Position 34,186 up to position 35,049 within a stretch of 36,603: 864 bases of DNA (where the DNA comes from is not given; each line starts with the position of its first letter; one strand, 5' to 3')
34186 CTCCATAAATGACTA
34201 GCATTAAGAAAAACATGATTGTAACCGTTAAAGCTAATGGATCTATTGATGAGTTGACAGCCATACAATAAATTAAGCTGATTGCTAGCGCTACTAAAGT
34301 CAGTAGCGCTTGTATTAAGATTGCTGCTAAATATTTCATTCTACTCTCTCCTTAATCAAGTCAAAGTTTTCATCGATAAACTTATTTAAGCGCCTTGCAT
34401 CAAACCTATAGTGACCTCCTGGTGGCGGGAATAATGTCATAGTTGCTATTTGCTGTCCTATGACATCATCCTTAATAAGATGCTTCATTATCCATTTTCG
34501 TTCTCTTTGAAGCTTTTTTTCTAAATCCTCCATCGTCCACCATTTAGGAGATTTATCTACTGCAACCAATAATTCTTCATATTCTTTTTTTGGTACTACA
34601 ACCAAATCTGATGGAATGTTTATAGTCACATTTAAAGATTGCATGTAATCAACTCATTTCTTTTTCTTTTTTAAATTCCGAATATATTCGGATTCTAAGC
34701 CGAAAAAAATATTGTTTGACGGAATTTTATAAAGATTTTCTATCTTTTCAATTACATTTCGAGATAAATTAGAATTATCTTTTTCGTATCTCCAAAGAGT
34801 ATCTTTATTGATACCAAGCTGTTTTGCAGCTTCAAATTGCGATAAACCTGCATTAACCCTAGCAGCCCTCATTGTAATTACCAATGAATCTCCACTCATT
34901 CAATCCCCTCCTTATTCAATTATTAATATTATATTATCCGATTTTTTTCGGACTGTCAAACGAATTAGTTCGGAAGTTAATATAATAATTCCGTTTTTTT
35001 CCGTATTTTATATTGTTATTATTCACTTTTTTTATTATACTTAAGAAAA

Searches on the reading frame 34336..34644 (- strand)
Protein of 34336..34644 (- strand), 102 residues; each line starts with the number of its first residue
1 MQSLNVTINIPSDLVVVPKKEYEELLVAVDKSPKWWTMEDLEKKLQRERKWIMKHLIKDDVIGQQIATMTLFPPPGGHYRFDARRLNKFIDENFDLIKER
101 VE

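Call 114: search_protein_families(library=phrogs, proteins=[window:34336-34644:-], max_evalue=0.00001)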
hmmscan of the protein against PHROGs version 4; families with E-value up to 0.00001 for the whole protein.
window:34336-34644:- (102 aa): 1 family
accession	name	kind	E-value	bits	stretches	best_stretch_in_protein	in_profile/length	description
phrog_823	-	unknown function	1.6e-19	70.9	1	3-99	4-105/109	-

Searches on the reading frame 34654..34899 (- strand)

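Call 114: search_protein_families(library=phrogs, proteins=[window:34654-34899:-], max_evalue=0.00001)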
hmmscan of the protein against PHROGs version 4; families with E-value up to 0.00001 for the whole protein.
window:34654-34899:- (81 aa): 8 families
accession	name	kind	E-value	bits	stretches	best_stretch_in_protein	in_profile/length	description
phrog_2439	-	transcription regulation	5.2e-09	36.4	1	10-72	12-73/367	transcriptional regulator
phrog_3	-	transcription regulation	2.2e-08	35.3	1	9-80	92-161/430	transcriptional repressor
phrog_4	-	transcription regulation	9e-08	32.5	1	11-73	142-200/400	transcriptional repressor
phrog_8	-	transcription regulation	2.8e-07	31.3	1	11-75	165-226/346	transcriptional regulator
phrog_2328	-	transcription regulation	1.2e-06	29.3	1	10-61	20-71/128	transcriptional repressor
phrog_6499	-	transcription regulation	2.8e-06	27.8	1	9-61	10-68/157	transcriptional regulator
phrog_2967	-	transcription regulation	9.1e-06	26.4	1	10-72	15-77/225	transcriptional regulator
phrog_7241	-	transcription regulation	9.2e-06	26.7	1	10-63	66-119/122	transcriptional regulator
